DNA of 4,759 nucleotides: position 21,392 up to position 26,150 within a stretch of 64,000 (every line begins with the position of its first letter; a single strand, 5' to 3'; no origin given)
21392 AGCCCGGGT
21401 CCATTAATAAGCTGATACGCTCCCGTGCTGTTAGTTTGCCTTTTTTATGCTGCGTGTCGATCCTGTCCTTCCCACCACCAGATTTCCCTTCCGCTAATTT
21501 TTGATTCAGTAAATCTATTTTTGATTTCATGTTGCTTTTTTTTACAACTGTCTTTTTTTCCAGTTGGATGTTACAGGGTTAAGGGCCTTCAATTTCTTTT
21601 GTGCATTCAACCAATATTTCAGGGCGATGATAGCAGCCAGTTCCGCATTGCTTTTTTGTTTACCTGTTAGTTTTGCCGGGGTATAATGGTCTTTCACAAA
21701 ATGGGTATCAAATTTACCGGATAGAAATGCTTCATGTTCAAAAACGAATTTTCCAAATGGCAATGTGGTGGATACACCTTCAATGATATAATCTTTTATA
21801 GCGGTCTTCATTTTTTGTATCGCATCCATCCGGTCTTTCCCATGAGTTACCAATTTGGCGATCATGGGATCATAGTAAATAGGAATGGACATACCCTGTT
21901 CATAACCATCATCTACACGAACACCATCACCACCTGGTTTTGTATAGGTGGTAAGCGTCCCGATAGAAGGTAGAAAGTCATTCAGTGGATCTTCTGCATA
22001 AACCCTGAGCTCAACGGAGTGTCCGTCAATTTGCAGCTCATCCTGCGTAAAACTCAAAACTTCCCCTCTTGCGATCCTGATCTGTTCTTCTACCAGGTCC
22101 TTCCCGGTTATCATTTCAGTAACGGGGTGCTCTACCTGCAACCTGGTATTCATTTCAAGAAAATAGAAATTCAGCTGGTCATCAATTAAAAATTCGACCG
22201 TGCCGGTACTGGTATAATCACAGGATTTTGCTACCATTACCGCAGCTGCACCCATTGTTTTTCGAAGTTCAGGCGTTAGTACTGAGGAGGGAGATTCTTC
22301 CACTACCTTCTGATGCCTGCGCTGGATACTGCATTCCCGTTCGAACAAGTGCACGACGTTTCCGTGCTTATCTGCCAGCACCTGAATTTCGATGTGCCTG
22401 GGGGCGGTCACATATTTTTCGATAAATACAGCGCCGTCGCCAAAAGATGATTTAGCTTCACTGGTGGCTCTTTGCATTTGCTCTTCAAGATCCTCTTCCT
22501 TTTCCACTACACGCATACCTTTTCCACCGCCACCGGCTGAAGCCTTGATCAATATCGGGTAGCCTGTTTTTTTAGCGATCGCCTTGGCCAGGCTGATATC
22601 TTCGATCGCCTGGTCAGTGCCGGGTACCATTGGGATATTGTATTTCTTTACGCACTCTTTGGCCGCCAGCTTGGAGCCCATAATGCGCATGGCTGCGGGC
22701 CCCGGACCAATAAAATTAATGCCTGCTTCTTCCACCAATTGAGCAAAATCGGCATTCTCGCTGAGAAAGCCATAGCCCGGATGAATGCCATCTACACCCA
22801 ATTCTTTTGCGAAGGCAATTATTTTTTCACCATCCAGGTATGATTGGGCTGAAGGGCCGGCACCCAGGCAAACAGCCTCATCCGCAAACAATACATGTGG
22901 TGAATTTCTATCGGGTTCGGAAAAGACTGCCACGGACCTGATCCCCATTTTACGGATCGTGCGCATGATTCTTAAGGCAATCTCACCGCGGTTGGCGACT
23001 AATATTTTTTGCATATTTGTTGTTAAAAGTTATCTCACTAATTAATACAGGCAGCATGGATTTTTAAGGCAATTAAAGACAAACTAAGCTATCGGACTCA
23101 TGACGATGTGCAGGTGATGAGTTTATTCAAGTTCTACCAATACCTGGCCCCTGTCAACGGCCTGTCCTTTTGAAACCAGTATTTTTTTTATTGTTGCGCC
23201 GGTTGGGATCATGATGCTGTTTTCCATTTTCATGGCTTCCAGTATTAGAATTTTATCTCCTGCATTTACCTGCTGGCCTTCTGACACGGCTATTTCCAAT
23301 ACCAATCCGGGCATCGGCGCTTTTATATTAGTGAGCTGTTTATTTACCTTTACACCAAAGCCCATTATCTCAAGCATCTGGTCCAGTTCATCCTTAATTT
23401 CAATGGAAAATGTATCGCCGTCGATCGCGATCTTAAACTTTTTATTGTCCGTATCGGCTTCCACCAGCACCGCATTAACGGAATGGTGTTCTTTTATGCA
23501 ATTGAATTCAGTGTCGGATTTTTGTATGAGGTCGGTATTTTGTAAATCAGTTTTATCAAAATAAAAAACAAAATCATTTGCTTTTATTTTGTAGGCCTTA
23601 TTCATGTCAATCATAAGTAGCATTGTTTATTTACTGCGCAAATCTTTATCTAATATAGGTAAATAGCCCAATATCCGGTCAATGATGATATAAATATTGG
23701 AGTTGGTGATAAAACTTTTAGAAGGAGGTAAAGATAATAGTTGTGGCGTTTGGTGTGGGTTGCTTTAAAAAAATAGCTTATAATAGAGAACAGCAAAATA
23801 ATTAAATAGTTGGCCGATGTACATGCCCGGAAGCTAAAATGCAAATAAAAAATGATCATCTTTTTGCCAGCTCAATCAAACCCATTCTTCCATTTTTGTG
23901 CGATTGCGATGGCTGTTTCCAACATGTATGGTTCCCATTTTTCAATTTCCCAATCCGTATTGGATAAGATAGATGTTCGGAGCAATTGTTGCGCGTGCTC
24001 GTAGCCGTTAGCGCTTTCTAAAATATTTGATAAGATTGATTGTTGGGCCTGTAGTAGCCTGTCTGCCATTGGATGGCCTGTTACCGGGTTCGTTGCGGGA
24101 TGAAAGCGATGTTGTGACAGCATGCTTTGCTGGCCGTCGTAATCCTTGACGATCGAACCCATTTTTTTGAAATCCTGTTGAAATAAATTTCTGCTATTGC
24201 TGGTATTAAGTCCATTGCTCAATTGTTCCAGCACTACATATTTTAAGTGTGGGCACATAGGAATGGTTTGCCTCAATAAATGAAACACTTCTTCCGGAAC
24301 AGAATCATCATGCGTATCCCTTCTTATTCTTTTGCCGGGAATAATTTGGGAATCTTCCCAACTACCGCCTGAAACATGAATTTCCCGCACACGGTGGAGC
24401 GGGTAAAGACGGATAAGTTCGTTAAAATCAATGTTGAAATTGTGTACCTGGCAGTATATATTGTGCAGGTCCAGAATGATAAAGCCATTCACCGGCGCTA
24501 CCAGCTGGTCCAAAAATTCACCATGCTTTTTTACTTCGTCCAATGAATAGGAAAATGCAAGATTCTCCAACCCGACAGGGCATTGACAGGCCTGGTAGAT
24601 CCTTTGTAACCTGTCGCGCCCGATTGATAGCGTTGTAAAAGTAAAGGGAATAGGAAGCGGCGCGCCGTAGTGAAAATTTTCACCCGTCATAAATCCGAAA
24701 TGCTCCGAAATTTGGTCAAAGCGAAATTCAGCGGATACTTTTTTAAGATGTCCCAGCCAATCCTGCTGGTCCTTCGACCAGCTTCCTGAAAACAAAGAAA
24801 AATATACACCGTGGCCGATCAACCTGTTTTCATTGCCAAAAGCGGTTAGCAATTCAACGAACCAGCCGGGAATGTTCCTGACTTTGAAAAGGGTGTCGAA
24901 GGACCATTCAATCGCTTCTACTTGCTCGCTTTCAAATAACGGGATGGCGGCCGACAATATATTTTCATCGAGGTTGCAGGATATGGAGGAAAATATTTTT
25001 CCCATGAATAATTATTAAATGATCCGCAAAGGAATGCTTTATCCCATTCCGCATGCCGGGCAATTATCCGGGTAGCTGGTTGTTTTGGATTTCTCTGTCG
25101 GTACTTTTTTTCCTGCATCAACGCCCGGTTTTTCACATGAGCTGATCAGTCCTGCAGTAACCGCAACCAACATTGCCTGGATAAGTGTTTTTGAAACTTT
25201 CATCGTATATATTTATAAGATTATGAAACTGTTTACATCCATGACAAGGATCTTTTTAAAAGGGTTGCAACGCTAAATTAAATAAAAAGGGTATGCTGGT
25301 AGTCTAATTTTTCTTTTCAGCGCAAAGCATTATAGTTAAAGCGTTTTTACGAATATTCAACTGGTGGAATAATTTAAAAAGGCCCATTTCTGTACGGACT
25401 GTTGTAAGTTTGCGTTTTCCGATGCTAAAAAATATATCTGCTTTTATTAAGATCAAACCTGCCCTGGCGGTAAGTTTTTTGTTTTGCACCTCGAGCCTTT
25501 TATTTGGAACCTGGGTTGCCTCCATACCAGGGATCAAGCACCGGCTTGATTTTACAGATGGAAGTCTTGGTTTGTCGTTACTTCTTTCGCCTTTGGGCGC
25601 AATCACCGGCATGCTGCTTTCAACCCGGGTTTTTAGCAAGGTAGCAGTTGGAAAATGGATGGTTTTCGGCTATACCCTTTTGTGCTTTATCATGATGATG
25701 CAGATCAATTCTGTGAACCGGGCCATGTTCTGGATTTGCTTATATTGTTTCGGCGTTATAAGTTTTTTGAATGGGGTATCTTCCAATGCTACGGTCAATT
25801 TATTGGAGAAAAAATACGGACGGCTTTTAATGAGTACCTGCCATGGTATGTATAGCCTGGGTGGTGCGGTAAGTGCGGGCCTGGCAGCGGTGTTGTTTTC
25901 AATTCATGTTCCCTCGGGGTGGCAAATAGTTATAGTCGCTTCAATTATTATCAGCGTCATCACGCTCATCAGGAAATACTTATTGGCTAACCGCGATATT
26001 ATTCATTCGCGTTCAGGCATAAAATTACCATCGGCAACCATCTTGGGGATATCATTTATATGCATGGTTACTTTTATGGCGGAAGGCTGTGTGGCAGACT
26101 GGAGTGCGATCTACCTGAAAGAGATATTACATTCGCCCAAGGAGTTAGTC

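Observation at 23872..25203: Hidden 54-aa precursor ending in CPACGMG directly upstream of a DUF692/MNIO oxidase: chryseobasin-type RiPP cassette in a minimal format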

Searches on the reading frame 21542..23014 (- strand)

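Call 47: search_protein_families(library=pfam, proteins=[window:21542-23014:-], max_evalue=0.00001)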
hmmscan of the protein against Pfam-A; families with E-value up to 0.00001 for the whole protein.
window:21542-23014:- (490 aa): 5 families
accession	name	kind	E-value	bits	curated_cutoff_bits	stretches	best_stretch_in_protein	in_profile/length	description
PF02786.22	CPSase_L_D2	-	2.2e-79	266.3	19.8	1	115-321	2-209/211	Carbamoyl-phosphate synthase L chain, ATP binding domain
PF00289.28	Biotin_carb_N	-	7.6e-45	152.4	25.5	1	2-109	3-110/110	Biotin carboxylase, N-terminal domain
PF02785.25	Biotin_carb_C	-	4.1e-38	130.2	32.4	1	335-441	1-107/108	Biotin carboxylase C-terminal domain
PF07478.18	Dala_Dala_lig_C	-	1.4e-10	41.5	24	1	141-290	26-174/204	D-ala D-ala ligase C-terminus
PF02222.28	ATP-grasp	-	3e-09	37.2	27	1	135-280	14-152/179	ATP-grasp domain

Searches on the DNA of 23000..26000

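Call 59: search_rna_families(source=window, start=23000, end=26000, threshold=evalue, max_evalue=1)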
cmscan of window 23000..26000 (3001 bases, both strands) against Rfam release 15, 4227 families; matches with E-value up to 1: 0.
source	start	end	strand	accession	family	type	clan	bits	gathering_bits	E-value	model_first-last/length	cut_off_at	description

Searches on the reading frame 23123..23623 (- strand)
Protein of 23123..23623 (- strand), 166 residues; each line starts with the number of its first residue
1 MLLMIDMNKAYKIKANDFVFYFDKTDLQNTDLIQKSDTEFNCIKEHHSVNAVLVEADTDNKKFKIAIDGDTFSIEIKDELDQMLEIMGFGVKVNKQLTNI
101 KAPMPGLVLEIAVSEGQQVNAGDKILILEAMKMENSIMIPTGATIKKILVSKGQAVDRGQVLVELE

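Call 3: search_protein_families(library=pfam, proteins=[window:23123-23623:-], max_evalue=0.1)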
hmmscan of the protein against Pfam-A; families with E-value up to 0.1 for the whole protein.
window:23123-23623:- (166 aa): 9 families
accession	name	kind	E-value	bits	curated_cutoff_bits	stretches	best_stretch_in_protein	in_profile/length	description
PF00364.28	Biotin_lipoyl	-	5.4e-17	61.8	22.1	1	99-165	2-73/73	Biotin-requiring enzyme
PF13533.13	Biotin_lipoyl_2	-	4.4e-15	55.5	29.8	2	99-129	2-32/32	Biotin-lipoyl like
PF13437.12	HlyD_3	-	1.2e-05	26.4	22.2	1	100-128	2-30/106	HlyD family secretion protein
PF16576.10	HlyD_D23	-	9.8e-05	22.2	30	1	96-129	107-140/214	Barrel-sandwich domain of CusB or HlyD membrane-fusion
PF00358.26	PTS_EIIA_1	-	0.0022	18.1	27.2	0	84-164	24-102/127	phosphoenolpyruvate-dependent sugar phosphotransferase system, EIIA 1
PF03793.24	PASTA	-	0.0039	17.6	23.2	1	80-127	14-60/64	PASTA domain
PF01551.29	Peptidase_M23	-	0.0062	17.1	28.7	1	96-162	12-69/96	Peptidase family M23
PF02749.22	QRPTase_N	-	0.0099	16.5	27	0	103-130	35-62/82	Quinolinate phosphoribosyl transferase, N-terminal domain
PF06898.16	YqfD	-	0.027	13.8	25.2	0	93-122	180-210/379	Putative stage IV sporulation protein YqfD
